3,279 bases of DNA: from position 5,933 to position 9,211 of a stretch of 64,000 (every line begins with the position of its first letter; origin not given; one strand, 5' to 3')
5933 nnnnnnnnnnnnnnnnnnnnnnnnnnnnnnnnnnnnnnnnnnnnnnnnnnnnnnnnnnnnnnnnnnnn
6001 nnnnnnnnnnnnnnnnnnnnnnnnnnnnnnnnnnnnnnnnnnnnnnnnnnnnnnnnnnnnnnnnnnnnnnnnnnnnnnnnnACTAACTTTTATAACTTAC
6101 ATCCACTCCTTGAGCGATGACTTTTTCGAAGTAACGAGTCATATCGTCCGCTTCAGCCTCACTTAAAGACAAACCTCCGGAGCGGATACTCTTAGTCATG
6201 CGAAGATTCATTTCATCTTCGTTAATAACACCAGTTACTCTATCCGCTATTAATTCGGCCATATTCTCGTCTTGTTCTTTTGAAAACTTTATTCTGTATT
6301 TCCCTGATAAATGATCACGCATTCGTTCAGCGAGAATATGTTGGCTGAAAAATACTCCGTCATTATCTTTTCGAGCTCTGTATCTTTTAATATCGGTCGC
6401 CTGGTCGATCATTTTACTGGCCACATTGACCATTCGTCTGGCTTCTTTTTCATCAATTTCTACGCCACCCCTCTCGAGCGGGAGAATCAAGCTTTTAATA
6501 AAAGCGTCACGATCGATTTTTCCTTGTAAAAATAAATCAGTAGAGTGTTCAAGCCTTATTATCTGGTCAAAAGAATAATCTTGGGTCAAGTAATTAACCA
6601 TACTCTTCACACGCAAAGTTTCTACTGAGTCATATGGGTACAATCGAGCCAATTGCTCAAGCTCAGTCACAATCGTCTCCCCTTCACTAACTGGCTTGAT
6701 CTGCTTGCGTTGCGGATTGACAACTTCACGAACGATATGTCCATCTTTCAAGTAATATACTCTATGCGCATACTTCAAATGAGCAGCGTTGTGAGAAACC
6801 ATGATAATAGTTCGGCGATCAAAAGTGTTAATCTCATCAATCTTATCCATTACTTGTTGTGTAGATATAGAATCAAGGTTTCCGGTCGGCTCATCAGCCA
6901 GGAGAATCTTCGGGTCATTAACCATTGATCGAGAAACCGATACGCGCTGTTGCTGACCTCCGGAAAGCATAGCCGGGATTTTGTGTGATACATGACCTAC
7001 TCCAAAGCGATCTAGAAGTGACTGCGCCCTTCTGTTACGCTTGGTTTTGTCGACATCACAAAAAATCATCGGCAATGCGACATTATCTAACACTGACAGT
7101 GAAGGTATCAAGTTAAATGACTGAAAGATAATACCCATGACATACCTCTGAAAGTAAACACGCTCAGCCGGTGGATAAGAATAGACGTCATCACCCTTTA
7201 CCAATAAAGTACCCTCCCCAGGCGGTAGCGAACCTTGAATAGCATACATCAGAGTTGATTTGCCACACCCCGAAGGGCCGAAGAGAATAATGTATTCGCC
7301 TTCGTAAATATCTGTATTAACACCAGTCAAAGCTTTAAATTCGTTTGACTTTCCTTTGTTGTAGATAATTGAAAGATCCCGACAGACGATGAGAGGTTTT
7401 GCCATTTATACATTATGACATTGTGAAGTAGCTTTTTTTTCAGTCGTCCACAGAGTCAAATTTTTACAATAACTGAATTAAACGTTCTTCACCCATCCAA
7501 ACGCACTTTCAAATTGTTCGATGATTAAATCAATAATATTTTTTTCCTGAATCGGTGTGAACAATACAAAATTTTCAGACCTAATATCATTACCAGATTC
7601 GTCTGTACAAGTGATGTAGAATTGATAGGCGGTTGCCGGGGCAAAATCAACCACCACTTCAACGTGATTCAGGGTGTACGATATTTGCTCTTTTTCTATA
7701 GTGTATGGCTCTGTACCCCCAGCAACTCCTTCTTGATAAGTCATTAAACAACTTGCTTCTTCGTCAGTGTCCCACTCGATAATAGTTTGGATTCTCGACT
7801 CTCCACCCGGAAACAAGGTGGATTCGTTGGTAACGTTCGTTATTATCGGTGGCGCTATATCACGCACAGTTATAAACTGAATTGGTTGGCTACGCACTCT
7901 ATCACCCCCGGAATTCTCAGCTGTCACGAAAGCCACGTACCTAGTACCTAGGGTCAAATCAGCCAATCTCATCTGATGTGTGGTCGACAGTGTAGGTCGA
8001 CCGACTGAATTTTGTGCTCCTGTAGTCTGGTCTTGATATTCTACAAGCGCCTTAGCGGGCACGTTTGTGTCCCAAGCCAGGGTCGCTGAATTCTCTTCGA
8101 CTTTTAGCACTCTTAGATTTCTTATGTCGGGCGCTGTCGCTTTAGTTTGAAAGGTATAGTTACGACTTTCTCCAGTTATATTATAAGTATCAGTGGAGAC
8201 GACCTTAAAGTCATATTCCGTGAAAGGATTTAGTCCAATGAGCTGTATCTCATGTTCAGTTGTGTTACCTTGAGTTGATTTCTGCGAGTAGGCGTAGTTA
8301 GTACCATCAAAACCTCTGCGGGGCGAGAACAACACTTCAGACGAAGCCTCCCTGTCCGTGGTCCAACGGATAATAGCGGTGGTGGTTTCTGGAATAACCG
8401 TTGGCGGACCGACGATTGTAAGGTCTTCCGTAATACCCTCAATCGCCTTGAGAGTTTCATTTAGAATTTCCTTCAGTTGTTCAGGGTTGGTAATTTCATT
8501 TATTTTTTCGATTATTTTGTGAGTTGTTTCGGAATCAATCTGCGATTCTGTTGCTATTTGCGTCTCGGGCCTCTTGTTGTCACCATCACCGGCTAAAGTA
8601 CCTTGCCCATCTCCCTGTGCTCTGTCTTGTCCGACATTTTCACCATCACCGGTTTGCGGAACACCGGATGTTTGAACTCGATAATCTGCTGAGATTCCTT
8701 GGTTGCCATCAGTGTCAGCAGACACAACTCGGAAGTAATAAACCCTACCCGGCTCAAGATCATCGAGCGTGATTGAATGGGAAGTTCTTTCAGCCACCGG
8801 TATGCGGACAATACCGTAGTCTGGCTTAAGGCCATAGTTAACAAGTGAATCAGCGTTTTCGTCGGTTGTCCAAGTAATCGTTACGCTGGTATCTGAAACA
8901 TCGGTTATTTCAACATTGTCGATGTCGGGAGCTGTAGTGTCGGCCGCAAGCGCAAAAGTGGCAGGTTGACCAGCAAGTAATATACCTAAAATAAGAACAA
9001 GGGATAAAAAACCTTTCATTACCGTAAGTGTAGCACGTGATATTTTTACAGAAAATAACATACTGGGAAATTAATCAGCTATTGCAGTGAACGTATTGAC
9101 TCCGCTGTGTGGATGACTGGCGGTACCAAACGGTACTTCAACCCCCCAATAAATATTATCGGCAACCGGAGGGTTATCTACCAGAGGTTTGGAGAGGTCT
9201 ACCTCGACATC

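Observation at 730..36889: Cohesin-dockerin pair: a TM-anchored cohesin scaffold next to two dockerin-tailed secreted proteins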

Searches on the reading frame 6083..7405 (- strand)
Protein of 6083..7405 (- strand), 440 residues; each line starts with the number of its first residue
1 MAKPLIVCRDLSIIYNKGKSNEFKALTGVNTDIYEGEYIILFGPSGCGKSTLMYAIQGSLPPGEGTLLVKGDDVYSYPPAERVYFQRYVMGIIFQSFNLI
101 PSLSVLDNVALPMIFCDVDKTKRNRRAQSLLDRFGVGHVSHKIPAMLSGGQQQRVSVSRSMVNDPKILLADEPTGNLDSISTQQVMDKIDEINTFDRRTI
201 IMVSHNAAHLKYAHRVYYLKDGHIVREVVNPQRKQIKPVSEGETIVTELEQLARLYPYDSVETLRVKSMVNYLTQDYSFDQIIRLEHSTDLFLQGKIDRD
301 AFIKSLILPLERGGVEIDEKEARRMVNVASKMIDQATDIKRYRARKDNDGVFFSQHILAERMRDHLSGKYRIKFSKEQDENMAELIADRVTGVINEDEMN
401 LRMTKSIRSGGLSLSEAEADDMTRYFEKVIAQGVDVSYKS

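Call 7: search_protein_families(library=pfam, proteins=[window:6083-7405:-], max_evalue=0.1)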
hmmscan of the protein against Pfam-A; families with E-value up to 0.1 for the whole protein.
window:6083-7405:- (440 aa): 14 families
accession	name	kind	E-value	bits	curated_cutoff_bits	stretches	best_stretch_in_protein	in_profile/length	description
PF00005.33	ABC_tran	-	2.1e-32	113.1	25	1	26-174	1-136/137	ABC transporter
PF02463.25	SMC_N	-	0.00014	21.8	40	0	22-57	9-45/220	RecF/RecN/SMC N terminal domain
PF00910.28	RNA_helicase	-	0.0015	19.4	21.5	1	39-88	1-47/105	RNA helicase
PF13555.12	AAA_29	-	0.0016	18.6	27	1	33-62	19-48/61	P-loop containing region of AAA domain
PF03193.22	RsgA_GTPase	-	0.0052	17.1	30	1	34-59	104-129/174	RsgA GTPase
PF13191.12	AAA_16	-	0.0075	17.2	32.6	1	18-68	4-56/167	AAA ATPase domain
PF13173.12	AAA_14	-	0.021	15.3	27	1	37-78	3-44/129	AAA domain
PF01583.26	APS_kinase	-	0.031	14.7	21.1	0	37-72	3-39/152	Adenylylsulphate kinase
PF13481.12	AAA_25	-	0.034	14.2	27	1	33-54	30-51/195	AAA domain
PF13521.12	AAA_28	-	0.038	14.6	27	0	39-57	2-20/164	AAA domain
PF00004.35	AAA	-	0.06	14.2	21.2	0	39-59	1-21/131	ATPase family associated with various cellular activities (AAA)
PF13401.12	AAA_22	-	0.061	14.1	27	0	38-63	7-32/130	AAA domain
PF01078.27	Mg_chelatase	-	0.067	13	20.3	0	38-65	24-51/207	Magnesium chelatase, subunit ChlI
PF10662.15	PduV-EutP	-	0.085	13.1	21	0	39-58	4-23/143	Ethanolamine utilisation - propanediol utilisation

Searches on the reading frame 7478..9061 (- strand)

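Call 7: search_protein_families(library=pfam, proteins=[window:7478-9061:-], max_evalue=0.1)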
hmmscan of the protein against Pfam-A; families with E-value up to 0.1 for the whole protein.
window:7478-9061:- (527 aa): 9 families
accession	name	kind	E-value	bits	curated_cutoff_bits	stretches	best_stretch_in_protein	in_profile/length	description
PF16656.11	Pur_ac_phosph_N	-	3.2e-23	82.5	30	3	50-131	6-93/93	Purple acid Phosphatase, N-terminal domain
PF00041.27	fn3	-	3.5e-21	75.6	25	2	46-125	4-79/84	Fibronectin type III domain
PF25059.1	FN3_DSCAM-DSCAML_C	-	2.3e-10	41.1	39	0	340-391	25-74/89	DSCAM/DSCAML C-terminal Fn3-like domain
PF25300.1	Fn3_Dep-1_3rd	-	0.00081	19.7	26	1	49-113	2-70/85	Dep-1 third Fn3-like domain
PF17425.8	Arylsulfotran_N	-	0.0013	19.2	24.2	1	227-306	12-87/88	Arylsulfotransferase Ig-like domain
PF11465.14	Receptor_2B4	-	0.0034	18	21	0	227-270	42-85/108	Natural killer cell receptor 2B4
PF16655.11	PhoD_N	-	0.01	16.8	30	0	87-116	51-80/90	PhoD-like phosphatase, N-terminal domain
PF16893.11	fn3_2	-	0.02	15.5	27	0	311-387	3-79/89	Fibronectin type III domain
PF22986.3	Fn3_ELFN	-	0.037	14.4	27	0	258-292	37-71/85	ELFN1/ELFN2, fibronectin type-III domain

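Call 52: search_protein_families(library=ncbifam, proteins=[window:7478-9061:-], max_evalue=0.01)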
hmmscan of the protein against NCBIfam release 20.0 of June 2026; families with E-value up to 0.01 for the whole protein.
window:7478-9061:- (527 aa): 0 families
